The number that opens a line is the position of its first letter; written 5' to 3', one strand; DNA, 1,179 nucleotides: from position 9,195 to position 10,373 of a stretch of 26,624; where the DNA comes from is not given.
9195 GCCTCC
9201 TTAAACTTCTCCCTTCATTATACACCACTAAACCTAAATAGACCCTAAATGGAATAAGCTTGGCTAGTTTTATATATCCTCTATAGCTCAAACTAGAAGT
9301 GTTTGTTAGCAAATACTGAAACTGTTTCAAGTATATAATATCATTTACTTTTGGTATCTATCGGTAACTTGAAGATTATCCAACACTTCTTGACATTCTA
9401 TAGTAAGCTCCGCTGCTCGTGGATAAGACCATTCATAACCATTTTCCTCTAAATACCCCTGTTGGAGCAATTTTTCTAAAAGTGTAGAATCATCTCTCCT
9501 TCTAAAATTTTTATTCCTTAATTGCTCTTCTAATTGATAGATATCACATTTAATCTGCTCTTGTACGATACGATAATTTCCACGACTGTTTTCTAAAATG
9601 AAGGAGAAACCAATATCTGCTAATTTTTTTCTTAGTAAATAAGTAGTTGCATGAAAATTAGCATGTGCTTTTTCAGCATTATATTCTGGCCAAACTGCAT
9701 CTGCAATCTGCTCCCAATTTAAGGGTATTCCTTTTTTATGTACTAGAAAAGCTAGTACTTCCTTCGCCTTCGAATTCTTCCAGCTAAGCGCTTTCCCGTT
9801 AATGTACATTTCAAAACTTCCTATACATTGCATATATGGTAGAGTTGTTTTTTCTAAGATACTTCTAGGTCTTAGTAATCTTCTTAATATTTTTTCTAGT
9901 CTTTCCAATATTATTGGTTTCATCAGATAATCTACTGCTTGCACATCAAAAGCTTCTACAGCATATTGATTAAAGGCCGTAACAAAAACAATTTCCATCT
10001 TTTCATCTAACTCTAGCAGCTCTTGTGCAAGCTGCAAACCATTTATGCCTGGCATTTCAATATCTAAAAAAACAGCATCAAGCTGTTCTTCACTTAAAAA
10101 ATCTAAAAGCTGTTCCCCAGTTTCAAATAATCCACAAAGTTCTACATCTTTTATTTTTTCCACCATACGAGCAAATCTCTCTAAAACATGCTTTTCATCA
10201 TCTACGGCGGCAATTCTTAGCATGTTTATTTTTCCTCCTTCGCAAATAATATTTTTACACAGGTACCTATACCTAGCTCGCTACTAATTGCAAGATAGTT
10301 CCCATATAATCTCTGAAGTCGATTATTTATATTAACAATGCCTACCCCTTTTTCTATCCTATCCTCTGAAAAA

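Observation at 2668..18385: Candidate integrated c-di-GMP/surface-adhesion signalling island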

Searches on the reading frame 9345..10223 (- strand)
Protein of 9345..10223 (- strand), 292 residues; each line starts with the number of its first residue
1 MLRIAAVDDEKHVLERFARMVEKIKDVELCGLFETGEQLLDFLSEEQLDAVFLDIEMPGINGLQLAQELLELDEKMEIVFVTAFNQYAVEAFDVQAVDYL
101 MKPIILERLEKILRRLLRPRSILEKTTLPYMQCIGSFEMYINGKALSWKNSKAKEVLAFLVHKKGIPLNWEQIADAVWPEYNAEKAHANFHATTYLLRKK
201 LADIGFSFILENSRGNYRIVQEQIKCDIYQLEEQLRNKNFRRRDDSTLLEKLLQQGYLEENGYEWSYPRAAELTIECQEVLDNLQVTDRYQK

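Call 3: search_protein_families(library=pfam, proteins=[window:9345-10223:-], max_evalue=0.01)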
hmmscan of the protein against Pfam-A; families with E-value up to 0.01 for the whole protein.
window:9345-10223:- (292 aa): 2 families
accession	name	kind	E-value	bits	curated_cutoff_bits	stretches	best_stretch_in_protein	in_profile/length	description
PF00072.30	Response_reg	-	6.2e-23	81.5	30.2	1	4-113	1-110/111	Response regulator receiver domain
PF00486.34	Trans_reg_C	-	0.00056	20.4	26.2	1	151-207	8-63/77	Transcriptional regulatory protein, C terminal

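Call 11: find_related_loci(query=window:9345-10223:-, collection=genome_contigs, flank=10000)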
Query window:9345-10223:- (292 aa) in genome_contigs; peptide patterns used: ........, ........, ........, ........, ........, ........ (x = any residue, [..] = any of these).
94 stretches matched a pattern; 2 encode a relative of the query (tblastn E <= 1e-3); 2 distinct loci.
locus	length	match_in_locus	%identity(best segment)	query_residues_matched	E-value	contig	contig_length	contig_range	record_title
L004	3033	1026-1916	54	1-283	3e-115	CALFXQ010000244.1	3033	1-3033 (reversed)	MAG TPA_asm: uncultured Fusibacter sp. isolate SRR5576004_bin.145_CONCOCT_v1.1_MAG genome assembly, contig: ERZ795037.38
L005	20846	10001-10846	34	1-272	2e-49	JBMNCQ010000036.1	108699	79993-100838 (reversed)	MAG: Peptococcaceae bacterium isolate Bins.048 NODE_469, whole genome shotgun sequence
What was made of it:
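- Tried and rejected: A scan for RR2 relatives in GTDB species representatives gave only two loci (call 11).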

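Call 16: find_homologous_proteins(query=window:9345-10223:-, max_evalue=1e-10)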
Query window:9345-10223:- (292 aa): 3751 proteins with E <= 1e-10 among 6238 candidates; the best 120 are listed.
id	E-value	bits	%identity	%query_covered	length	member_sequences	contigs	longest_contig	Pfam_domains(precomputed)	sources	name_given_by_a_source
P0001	4.0e-189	645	100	100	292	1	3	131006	PF00072.31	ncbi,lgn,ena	ncbi:MAG: response regulator [Clostridia bacterium]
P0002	7.0e-127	441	66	98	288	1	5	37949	PF00072.31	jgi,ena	-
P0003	1.1e-123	430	65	96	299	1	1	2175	PF00072.31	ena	-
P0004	4.7e-123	428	64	97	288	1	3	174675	PF00072.31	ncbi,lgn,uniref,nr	ncbi:response regulator [Desulfosporosinus sp.]|uniref:response regulator n=1 Tax=Desulfosporosinus 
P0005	8.2e-123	427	62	98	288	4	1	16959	PF00072.31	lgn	-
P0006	2.3e-122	426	64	98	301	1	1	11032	PF00072.31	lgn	-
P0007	4.6e-122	425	63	98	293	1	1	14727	PF00072.31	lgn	-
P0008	5.8e-122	424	63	96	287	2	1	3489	PF00072.31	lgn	-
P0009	1.1e-121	424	62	98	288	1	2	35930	PF00072.31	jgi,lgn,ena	-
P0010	1.1e-121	423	63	98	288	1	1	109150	PF00072.31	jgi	-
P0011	1.2e-121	423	63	99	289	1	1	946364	PF00072.31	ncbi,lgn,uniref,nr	ncbi:response regulator [Acetivibrio cellulolyticus]|uniref:response regulator n=1 Tax=Acetivibrio c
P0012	4.0e-121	422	63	98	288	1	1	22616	PF00072.31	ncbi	-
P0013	4.4e-121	422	63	98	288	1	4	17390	PF00072.31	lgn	-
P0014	6.1e-121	421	63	96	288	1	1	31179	PF00486.35,PF00072.31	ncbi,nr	ncbi:MAG: response regulator [Bacillota bacterium]|nr:response regulator [Bacillota bacterium]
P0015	8.0e-121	421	63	98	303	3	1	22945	PF00072.31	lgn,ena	-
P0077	2.3e-117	409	61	98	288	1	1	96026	PF00072.31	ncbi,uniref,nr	ncbi:transcriptional regulatory protein YehT [Oxobacter pfennigii]|uniref:Stage 0 sporulation protei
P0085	4.8e-117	408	60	98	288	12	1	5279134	PF00072.31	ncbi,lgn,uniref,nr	ncbi:response regulator receiver and SARP domain protein [Desulfitobacterium hafniense DCB-2]|uniref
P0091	1.4e-116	407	60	97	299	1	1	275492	PF00072.31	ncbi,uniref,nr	ncbi:response regulator [Clostridium tagluense]|uniref:Stage 0 sporulation protein A homolog n=1 Tax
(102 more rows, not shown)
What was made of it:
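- Its family has 3751 hits at E <= 1e-10, with 57-66% identity across genera (call 16).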

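Call 17: find_encoding_contigs(protein=P0002, flank=10000, max_places=3)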
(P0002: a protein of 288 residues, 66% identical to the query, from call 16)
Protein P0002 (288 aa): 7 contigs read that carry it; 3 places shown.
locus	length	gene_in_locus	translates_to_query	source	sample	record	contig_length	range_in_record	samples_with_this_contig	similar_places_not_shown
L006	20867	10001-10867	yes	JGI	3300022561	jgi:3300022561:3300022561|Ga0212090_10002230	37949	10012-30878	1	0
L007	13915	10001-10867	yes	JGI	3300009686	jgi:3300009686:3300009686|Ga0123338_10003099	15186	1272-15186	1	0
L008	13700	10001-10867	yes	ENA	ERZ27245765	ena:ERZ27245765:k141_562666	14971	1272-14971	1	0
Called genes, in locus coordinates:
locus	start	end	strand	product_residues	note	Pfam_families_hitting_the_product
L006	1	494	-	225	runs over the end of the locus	PF00072:Response_reg, PF00486:Trans_reg_C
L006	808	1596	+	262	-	PF09359:VTC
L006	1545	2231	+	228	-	PF16316:DUF4956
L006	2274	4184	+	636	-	PF14262:Cthe_2159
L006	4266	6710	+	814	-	PF14903:WG_beta_rep, PF11738:DUF3298, PF22819:TcaA_5th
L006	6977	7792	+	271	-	PF00188:CAP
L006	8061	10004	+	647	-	PF07695:7TMR-DISM_7TM, PF06580:His_kinase, PF02518:HATPase_c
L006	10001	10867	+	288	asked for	PF00072:Response_reg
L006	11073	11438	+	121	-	PF00072:Response_reg (weak)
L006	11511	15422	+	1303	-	PF18889:Beta_helix_3 (faint), PF09479:Flg_new, PF13927:Ig_3 (faint), PF00395:SLH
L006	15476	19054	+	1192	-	PF00041:fn3, PF16656:Pur_ac_phosph_N (faint), PF25059:FN3_DSCAM-DSCAML_C (faint), PF00041:fn3, PF00395:SLH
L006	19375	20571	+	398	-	PF17785:PUA_3, PF02005:TRM (weak), PF10672:Methyltrans_SAM, PF02475:TRM5-TYW2_MTfase, PF03602:Cons_hypoth95, PF06325:PrmA (weak), PF01170:UPF0020 (weak), PF13847:Methyltransf_31, +2 more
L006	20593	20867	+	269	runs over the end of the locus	PF27120:YybI_C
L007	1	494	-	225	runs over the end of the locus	PF00072:Response_reg, PF00486:Trans_reg_C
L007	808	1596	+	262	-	PF09359:VTC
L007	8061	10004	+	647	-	PF07695:7TMR-DISM_7TM, PF06580:His_kinase, PF02518:HATPase_c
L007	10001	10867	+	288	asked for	PF00072:Response_reg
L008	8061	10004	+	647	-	PF07695:7TMR-DISM_7TM, PF06580:His_kinase, PF02518:HATPase_c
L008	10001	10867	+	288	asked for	PF00072:Response_reg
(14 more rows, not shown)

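Call 18: find_encoding_contigs(protein=P0004, flank=10000, max_places=2)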
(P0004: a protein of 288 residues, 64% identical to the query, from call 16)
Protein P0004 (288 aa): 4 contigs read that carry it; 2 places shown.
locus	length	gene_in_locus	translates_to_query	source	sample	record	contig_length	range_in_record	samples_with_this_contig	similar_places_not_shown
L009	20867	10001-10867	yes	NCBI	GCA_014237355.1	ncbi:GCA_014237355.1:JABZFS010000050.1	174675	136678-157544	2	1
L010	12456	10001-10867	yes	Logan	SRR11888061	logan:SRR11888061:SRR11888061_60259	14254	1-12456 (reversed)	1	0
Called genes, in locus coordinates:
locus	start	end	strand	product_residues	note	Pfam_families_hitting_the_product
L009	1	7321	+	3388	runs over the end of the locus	PF04122:CW_binding_2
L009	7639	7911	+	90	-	-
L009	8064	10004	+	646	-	PF07695:7TMR-DISM_7TM, PF06580:His_kinase, PF02518:HATPase_c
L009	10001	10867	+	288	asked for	PF00072:Response_reg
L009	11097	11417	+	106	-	-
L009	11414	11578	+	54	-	-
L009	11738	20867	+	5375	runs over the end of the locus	PF13306:LRR_5, PF13306:LRR_5, PF07523:Big_3, PF18998:Flg_new_2, PF13306:LRR_5, PF09479:Flg_new, PF09479:Flg_new, PF13620:CarboxypepD_reg, +11 more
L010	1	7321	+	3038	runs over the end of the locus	?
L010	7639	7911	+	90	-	-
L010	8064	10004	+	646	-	PF07695:7TMR-DISM_7TM, PF06580:His_kinase, PF02518:HATPase_c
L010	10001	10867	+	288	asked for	PF00072:Response_reg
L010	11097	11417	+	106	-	-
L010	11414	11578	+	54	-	-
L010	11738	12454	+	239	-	?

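Call 19: find_encoding_contigs(protein=P0011, flank=10000, max_places=2)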
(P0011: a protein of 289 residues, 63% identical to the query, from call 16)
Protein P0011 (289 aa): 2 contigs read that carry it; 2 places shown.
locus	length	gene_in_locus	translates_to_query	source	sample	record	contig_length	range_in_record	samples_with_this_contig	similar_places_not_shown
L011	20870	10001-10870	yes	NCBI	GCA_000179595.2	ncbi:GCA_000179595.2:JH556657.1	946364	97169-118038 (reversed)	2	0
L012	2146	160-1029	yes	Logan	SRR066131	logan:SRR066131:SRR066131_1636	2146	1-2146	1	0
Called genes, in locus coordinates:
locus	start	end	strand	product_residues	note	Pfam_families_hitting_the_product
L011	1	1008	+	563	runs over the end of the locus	PF00488:MutS_V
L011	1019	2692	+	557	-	PF00488:MutS_V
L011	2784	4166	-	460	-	PF00404:Dockerin_1, PF13360:PQQ_2 (faint)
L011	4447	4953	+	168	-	PF00248:Aldo_ket_red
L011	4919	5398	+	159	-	PF13183:Fer4_8 (faint), PF13187:Fer4_9 (faint), PF13237:Fer4_10 (faint)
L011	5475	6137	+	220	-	PF00881:Nitroreductase (faint), PF14512:TM1586_NiRdase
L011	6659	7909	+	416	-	PF07690:MFS_1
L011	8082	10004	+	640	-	PF07695:7TMR-DISM_7TM, PF06580:His_kinase, PF02518:HATPase_c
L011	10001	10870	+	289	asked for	PF00072:Response_reg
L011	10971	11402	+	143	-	PF02915:Rubrerythrin (weak)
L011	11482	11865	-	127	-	-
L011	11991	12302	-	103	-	-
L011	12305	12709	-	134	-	PF20256:MoCoBD_2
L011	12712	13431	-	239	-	PF01315:Ald_Xan_dh_C, PF02738:MoCoBD_1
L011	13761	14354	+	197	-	PF00882:Zn_dep_PLPC (faint)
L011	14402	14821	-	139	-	-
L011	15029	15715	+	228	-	-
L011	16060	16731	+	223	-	PF00072:Response_reg, PF00196:GerE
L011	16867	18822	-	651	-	PF05547:Peptidase_M6 (faint), PF00404:Dockerin_1 (weak)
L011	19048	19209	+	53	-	-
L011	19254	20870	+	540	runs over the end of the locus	PF00496:SBP_bac_5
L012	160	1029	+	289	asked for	PF00072:Response_reg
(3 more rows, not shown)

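Call 34: find_related_loci(query=A1, collection=metagenome_contigs, flank=10000)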
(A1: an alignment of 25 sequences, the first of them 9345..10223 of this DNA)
Query A1 (292 aa) in metagenome_contigs; peptide patterns used: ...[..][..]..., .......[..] (x = any residue, [..] = any of these).
600 stretches matched a pattern (row limit reached: there are more); 583 encode a relative of the query (tblastn E <= 1e-3); the best 80 are kept; 80 distinct loci.
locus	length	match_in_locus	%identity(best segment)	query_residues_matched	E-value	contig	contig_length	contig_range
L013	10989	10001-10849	63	1-283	9e-127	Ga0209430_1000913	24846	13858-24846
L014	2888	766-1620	62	1-285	2e-130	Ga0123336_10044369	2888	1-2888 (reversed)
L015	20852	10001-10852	61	1-284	5e-123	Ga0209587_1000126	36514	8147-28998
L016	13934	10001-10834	60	1-278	9e-120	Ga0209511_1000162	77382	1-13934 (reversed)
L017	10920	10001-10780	41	1-273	3e-72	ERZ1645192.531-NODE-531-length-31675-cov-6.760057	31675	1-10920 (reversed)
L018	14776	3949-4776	31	1-268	3e-46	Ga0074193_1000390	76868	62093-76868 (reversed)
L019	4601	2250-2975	37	1-235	1e-45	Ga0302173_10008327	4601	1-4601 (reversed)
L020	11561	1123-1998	32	1-292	1e-45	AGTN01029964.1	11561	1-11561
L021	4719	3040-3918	32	1-292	5e-45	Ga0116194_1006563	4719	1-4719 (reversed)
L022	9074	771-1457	39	1-219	2e-44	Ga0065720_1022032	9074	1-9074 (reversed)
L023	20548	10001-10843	30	7-274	4e-42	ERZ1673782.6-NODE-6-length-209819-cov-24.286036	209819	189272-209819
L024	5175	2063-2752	35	2-228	3e-42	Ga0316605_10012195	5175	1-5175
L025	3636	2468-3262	33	2-262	8e-40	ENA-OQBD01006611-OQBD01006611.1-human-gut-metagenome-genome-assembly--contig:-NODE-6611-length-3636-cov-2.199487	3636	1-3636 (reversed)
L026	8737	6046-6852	32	2-266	1e-38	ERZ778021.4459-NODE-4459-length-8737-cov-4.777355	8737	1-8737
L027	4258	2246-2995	33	1-235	2e-36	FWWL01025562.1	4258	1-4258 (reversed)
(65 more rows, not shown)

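Call 37: search_protein_families(library=pfam, proteins=[L015:12202-15423:+, L015:15512-15949:+, L016:11900-13933:+, L022:2087-3898:+, L022:3855-6161:+, L022:6871-8772:+, L020:2385-9209:+, L013:4137-6746:+, L016:5489-6997:+], max_evalue=0.001)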
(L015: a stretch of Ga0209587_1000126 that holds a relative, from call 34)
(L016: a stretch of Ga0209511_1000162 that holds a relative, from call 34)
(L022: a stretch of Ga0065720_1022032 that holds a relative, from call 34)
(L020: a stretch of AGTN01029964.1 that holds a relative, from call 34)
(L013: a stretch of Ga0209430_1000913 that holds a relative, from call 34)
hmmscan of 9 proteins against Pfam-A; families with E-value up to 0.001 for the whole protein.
L015:12202-15423:+ (1073 aa): 2 families
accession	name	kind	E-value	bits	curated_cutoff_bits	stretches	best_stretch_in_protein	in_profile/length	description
PF00669.25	Flagellin_N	-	2.5e-45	154.4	26.6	1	19-154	1-136/139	Bacterial flagellin N-terminal helical region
PF00700.27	Flagellin_C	-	1.8e-29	102.3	23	1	988-1072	2-86/86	Bacterial flagellin C-terminal helical region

L015:15512-15949:+ (145 aa): 0 families

L016:11900-13933:+ (678 aa): 1 family
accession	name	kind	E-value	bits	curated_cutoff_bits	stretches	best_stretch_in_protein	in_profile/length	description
PF07523.18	Big_3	-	9.7e-05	23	21.2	1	414-480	3-68/68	Bacterial Ig-like domain (group 3)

L022:2087-3898:+ (603 aa): 2 families
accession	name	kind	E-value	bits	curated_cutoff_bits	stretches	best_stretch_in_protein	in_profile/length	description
PF00404.24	Dockerin_1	-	1.5e-10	41.6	22.9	1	546-600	1-55/57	Dockerin type I domain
PF23197.1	IG_AIR9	-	2e-07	31.2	27.5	1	450-528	4-78/87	AIR9 A9 domain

L022:3855-6161:+ (768 aa): 2 families
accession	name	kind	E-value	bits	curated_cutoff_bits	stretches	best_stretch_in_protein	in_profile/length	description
PF00395.25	SLH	-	1.8e-37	127.5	20.8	3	643-686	1-44/44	S-layer homology domain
PF00963.24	Cohesin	-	5.6e-32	111.3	24.1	2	196-330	2-139/139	Cohesin domain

L022:6871-8772:+ (633 aa): 2 families
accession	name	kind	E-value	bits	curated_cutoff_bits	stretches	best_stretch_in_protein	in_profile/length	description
PF07690.21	MFS_1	-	1.1e-44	153.2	33.4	1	196-575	1-346/347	Major Facilitator Superfamily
PF00083.30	Sugar_tr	-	5.3e-10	39.2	22.3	1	224-352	44-178/452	Sugar (and other) transporter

L020:2385-9209:+ (2274 aa): 5 families
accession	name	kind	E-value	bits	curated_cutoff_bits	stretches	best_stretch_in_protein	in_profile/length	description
PF13306.12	LRR_5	-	2.2e-134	441.8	27.7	9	2101-2216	14-126/127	BspA type Leucine rich repeat region (6 copies)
PF18676.6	MBG_2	-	5.4e-116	379.8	25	7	771-841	1-72/72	MBG domain (YGX type)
PF09479.16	Flg_new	-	9.8e-38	128.5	27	3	232-297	1-65/65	Listeria-Bacteroides repeat domain (List_Bact_rpt)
PF13855.12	LRR_8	-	1.2e-08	35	27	0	2112-2143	16-48/61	Leucine rich repeat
PF17834.7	GHD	-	2.7e-07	30.6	34.5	0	828-858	22-52/57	Beta-sandwich domain in beta galactosidase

L013:4137-6746:+ (869 aa): 6 families
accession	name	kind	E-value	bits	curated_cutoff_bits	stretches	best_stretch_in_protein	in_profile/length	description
PF00122.25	E1-E2_ATPase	-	7.4e-43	146.6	28.1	1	105-312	2-181/181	E1-E2 ATPase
PF00689.26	Cation_ATPase_C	-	8.4e-34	117.3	27.3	1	676-849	2-175/175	Cation transporting ATPase, C-terminus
PF00702.32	Hydrolase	-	5.7e-17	63.2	26.4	1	330-602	3-191/191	haloacid dehalogenase-like hydrolase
PF00690.31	Cation_ATPase_N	-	1.9e-13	50.3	20.4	1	7-64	11-68/69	Cation transporter/ATPase, N-terminus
PF13246.12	Cation_ATPase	-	1.2e-05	25.7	21.7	1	373-437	22-89/91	Cation transport ATPase (P-type)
PF08282.18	Hydrolase_3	-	1.3e-05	25.5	20.9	1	574-631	195-251/255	haloacid dehalogenase-like hydrolase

L016:5489-6997:+ (502 aa): 2 families
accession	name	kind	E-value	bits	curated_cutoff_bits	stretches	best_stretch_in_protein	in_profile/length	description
PF01391.23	Collagen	-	5.7e-36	122.5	27.2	4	306-363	1-58/60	Collagen triple helix repeat (20 copies)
PF18573.7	BclA_C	-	2.8e-07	30.9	38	1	381-482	13-114/128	BclA C-terminal domain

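Call 52: search_solved_structures(query=A1, max_evalue=0.01)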
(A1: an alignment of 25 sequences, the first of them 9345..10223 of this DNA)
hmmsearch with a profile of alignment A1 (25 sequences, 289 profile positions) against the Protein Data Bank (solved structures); distinct sequences matched with E-value up to 0.01: 236 (the best 60 are shown).
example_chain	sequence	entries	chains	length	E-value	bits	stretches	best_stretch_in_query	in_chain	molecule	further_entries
2qv0_A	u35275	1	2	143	2.4e-28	102.2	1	2-123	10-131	Protein mrkE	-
6m8o_A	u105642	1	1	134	2.6e-21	79.1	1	5-123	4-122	DNA-binding response regulator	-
9xzo_A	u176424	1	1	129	2.8e-15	59.4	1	1-123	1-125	De novo protein M1X0B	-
1p2f_A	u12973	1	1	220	2e-14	56.5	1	1-180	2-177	Response Regulator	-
3a0r_B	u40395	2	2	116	4.3e-14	55.4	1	2-117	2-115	Response regulator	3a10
3a0u_A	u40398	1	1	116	6.2e-14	54.9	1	2-117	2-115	Response regulator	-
1dz3_A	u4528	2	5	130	7.1e-14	54.8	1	2-119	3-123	Stage 0 sporulation protein A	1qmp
9phz_E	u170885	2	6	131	2.5e-13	53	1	2-115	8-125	Stage 0 sporulation protein A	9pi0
5wq0_D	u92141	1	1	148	1.4e-12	50.5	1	2-125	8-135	Stage 0 sporulation protein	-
6swf_A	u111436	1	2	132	1.4e-12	50.5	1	4-120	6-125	Two-component response regulator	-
6swl_A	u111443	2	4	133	1.7e-12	50.2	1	4-125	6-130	Two-component response regulator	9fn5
6swb_A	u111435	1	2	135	1.7e-12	50.2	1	5-120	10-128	Two-component response regulator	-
5wq0_B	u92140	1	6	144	3e-12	49.4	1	2-125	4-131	Stage 0 sporulation protein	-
1dc7_A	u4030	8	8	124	3.2e-12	49.3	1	29-117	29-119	NITROGEN REGULATION PROTEIN | NITROGEN REGULATION PROTEIN NR(I) | NTRC RECEIVER DOMAIN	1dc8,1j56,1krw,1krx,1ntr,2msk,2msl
6er7_A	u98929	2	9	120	3.6e-12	49.1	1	1-117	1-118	120aa long hypothetical chemotaxis protein (CheY)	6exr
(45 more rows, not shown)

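Call 57: predict_structure(alignment_id=A1)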
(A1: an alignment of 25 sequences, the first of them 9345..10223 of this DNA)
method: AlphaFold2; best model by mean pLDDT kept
length: 292 residues; sequences in the alignment: 25
mean_pLDDT: 71.8   pTM: 0.54
mean pLDDT of the five models: 71.8, 66.1, 63.8, 51.6, 50.1
residues with pLDDT >= 90: 16; 70-90: 181; 50-70: 41; < 50: 54
segments of 3 or more residues with pLDDT < 50: 82-126, 286-292
pLDDT, mean of each block of 10 residues (from residue 1): 81 74 75 86 83 65 67 70 41 39 39 41 55 90 80 89 88 88 81 79 75 78 87 77 65 82 84 82 54 29
secondary structure, 60 per line:
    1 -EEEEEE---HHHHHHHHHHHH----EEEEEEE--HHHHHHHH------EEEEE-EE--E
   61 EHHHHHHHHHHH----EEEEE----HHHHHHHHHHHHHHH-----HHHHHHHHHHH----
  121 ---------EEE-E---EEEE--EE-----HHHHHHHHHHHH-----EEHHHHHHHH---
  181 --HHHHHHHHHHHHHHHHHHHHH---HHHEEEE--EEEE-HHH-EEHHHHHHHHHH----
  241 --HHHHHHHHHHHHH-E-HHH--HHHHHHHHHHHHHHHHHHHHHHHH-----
elements in order: E2-7 H11-22 E27-33 H36-43 E50-54 H62-72 E77-81 H86-100 H106-116 E130-132 E138-141 H151-162 H170-177 H183-203 E210-213 E216-219 H227-236 H243-255 H264-287
